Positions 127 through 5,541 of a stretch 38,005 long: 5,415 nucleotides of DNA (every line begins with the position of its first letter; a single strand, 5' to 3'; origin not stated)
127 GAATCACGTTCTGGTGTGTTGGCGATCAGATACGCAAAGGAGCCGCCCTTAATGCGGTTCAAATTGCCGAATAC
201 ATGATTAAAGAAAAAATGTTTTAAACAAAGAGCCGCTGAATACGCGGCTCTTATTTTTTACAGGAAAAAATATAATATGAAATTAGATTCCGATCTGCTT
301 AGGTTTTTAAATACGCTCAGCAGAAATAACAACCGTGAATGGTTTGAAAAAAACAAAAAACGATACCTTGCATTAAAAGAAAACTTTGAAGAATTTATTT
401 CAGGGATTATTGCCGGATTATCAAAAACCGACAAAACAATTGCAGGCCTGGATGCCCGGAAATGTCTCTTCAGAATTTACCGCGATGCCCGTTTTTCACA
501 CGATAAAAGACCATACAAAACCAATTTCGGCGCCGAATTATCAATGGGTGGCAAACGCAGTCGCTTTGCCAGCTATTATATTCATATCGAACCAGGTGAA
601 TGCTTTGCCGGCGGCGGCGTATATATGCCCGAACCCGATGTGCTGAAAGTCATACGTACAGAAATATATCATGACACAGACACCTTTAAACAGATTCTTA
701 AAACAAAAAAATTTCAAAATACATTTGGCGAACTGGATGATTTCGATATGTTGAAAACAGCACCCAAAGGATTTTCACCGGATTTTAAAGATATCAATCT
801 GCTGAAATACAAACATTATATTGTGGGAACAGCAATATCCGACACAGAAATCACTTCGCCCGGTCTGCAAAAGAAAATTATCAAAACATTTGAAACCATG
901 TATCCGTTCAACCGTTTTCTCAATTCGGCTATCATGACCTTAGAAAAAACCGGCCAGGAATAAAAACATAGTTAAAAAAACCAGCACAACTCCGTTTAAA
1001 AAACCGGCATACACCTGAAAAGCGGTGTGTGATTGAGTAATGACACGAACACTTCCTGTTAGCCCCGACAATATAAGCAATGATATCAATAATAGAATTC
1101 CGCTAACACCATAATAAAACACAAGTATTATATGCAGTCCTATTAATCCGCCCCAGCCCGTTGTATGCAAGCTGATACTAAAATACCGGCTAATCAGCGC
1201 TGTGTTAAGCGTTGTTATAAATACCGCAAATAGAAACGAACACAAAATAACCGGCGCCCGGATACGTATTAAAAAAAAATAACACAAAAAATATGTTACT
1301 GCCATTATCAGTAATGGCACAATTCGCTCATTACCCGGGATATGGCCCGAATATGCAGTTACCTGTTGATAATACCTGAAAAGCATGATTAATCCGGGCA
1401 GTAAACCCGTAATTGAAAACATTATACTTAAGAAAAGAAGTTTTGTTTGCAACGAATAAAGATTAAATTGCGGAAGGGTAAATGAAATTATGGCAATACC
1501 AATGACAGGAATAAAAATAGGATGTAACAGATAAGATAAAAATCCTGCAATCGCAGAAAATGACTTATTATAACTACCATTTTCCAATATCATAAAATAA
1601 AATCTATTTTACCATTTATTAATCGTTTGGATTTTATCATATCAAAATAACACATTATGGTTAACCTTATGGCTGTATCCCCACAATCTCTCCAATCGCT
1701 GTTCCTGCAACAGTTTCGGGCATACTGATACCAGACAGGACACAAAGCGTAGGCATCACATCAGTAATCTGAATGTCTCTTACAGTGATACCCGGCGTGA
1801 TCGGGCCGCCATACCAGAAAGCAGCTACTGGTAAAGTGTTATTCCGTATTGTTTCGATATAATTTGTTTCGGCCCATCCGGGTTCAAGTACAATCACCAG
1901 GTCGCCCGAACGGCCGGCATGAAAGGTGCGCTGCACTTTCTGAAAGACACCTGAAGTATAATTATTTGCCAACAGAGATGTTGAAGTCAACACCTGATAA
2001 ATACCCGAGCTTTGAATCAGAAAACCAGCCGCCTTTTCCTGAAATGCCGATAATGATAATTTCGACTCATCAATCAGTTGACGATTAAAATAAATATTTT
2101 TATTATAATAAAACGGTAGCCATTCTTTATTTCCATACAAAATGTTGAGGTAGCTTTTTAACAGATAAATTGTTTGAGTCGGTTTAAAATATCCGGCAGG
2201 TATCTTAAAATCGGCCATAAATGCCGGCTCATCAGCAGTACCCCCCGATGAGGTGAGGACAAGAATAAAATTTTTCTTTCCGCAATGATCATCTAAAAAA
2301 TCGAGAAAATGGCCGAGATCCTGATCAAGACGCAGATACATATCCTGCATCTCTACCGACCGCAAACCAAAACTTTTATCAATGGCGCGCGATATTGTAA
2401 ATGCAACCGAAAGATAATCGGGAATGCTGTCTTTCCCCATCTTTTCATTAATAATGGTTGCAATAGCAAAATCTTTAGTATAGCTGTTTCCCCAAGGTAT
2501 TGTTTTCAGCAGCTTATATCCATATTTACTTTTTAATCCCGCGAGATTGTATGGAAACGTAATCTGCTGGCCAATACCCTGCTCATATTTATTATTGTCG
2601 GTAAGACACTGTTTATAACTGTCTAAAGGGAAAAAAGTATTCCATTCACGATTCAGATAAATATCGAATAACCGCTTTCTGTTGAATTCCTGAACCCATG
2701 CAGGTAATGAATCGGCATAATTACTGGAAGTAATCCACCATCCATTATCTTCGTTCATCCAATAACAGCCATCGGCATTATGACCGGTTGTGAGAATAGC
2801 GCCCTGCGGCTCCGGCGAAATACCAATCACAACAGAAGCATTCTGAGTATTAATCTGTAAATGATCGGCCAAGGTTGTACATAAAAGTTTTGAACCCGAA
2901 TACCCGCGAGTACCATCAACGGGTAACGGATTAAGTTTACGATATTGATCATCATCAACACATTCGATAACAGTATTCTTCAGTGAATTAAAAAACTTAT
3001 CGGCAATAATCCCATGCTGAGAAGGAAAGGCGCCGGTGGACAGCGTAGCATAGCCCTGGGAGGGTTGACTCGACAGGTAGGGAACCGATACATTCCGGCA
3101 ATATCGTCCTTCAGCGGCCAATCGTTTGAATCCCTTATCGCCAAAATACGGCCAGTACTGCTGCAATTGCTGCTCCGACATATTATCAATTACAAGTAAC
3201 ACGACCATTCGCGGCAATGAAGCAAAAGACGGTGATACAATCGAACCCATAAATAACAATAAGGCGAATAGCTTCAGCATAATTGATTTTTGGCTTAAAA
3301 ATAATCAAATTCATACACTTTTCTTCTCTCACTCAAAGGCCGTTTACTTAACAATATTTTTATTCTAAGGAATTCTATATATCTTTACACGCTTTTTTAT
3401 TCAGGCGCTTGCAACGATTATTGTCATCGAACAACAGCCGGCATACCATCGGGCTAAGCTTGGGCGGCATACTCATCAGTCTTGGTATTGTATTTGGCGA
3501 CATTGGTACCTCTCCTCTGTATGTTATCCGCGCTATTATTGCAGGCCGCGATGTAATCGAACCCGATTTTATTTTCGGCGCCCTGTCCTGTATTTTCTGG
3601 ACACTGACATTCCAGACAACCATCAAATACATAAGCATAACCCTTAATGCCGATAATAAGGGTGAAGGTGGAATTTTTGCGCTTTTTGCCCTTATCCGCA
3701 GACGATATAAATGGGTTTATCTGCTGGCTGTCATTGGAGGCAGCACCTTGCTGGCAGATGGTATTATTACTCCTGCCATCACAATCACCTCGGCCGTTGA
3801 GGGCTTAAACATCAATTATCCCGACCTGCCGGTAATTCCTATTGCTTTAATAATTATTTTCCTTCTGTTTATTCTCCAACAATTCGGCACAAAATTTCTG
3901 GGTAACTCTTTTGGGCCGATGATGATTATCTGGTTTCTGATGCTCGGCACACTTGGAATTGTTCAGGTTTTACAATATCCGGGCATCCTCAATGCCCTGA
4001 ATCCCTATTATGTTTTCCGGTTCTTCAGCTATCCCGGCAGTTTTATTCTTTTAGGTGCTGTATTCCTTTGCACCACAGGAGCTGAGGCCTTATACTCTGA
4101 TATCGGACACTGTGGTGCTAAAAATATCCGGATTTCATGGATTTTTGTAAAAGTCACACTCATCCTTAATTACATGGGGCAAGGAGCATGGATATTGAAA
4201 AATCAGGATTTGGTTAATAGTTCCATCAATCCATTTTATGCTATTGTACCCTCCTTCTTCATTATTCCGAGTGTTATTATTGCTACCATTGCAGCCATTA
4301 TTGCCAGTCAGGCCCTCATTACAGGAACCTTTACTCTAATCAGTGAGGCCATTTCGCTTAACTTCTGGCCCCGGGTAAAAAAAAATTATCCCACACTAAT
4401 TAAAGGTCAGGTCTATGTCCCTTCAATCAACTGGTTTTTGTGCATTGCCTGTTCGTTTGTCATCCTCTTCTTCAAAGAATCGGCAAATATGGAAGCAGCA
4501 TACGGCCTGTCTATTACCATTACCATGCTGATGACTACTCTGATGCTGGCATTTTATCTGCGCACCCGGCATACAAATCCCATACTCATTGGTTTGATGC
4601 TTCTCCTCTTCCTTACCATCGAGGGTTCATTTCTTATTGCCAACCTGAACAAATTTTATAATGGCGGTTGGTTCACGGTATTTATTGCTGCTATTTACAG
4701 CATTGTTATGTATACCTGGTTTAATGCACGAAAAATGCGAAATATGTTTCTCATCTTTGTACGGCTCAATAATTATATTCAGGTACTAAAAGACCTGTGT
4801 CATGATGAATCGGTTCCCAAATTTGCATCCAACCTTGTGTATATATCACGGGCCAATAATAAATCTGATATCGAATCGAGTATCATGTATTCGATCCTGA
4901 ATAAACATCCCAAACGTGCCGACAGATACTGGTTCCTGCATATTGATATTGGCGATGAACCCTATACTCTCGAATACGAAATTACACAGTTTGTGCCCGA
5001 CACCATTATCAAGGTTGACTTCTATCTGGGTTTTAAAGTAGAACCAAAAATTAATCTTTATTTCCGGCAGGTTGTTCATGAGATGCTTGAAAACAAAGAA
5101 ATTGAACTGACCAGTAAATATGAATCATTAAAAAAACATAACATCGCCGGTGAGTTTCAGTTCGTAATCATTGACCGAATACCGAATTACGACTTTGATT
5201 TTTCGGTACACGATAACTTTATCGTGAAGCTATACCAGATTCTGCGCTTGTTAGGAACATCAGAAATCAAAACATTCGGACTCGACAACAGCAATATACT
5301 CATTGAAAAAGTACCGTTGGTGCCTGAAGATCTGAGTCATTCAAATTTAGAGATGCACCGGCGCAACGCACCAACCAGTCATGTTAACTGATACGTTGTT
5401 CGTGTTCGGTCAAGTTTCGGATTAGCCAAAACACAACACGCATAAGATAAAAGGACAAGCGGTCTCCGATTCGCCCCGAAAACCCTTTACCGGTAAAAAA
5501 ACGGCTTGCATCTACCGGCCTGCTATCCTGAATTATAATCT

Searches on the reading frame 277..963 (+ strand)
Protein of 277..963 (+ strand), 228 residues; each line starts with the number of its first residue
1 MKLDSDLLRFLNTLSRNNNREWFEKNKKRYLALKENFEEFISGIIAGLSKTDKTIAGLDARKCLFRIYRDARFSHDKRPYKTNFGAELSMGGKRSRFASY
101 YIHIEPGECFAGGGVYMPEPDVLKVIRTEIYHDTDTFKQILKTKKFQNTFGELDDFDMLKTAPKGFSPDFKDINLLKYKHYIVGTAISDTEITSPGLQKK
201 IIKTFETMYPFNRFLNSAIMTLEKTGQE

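Call 34: search_protein_families(library=pfam, proteins=[window:277-963:+])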
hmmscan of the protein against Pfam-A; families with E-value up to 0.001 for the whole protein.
window:277-963:+ (228 aa): 1 family
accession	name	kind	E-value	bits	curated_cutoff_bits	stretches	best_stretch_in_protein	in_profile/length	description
PF09365.15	DUF2461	-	1.2e-71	241.4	22.8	1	7-214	2-208/208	Conserved hypothetical protein (DUF2461)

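Call 50: find_encoding_contigs(protein=window:277-963:+, flank=10000, max_places=6)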
Protein window:277-963:+ (228 aa): 6 contigs read that carry it; 2 places shown.
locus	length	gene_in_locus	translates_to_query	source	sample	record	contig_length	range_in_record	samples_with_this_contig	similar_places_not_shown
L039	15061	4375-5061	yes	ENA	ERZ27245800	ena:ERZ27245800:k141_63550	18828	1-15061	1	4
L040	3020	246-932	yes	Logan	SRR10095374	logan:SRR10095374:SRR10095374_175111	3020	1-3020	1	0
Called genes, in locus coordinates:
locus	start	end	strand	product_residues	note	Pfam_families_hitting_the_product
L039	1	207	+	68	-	?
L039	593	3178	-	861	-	PF13205:Big_5 (faint), PF00932:LTD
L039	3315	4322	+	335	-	PF01118:Semialdhyde_dh, PF02774:Semialdhyde_dhC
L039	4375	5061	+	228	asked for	PF09365:DUF2461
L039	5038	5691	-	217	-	-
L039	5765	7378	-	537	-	PF01663:Phosphodiest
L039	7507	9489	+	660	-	PF02705:K_trans, PF22776:K_trans_C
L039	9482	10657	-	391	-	PF13091:PLDc_2, PF00614:PLDc (faint), PF13091:PLDc_2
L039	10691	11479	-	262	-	PF01987:AIM24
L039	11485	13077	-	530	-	PF13600:DUF4140, PF13598:DUF4139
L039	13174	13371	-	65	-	-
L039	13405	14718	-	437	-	-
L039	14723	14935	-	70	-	-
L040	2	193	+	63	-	?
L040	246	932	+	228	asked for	PF09365:DUF2461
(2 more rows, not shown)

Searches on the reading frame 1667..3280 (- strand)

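Call 34: search_protein_families(library=pfam, proteins=[window:1667-3280:-])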
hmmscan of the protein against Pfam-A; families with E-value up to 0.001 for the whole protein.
window:1667-3280:- (537 aa): 1 family
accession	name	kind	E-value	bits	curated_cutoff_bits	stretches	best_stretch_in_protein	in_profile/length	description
PF01663.27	Phosphodiest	-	7.9e-20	72.2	23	1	26-475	1-327/342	Type I phosphodiesterase / nucleotide pyrophosphatase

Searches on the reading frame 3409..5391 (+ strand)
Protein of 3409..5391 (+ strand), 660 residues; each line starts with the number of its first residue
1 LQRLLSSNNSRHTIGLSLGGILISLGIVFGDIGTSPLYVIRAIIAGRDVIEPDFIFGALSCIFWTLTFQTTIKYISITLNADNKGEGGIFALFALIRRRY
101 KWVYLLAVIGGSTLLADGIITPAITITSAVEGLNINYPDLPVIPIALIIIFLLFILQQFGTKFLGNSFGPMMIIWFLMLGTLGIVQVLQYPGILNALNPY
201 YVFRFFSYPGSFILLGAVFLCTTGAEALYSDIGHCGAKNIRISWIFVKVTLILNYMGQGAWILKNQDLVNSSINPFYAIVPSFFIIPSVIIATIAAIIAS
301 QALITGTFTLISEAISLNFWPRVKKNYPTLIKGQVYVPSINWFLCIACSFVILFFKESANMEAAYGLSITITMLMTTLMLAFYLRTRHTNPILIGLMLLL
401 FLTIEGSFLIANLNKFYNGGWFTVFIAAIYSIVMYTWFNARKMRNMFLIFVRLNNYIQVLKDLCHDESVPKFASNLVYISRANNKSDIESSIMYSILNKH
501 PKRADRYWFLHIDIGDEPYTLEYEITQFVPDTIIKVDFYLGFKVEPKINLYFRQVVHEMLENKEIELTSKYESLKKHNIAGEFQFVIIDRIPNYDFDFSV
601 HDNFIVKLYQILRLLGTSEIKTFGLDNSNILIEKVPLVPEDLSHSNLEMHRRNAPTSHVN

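Call 34: search_protein_families(library=pfam, proteins=[window:3409-5391:+])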
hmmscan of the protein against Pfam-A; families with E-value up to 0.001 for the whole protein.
window:3409-5391:+ (660 aa): 2 families
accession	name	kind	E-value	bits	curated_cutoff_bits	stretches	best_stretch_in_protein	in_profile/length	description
PF02705.21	K_trans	-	8.7e-152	506.2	24.8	1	21-445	2-438/454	K+ potassium transporter integral membrane domain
PF22776.1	K_trans_C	-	4.1e-12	46.6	24.8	1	476-630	4-142/151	K+ potassium transporter C-terminal domain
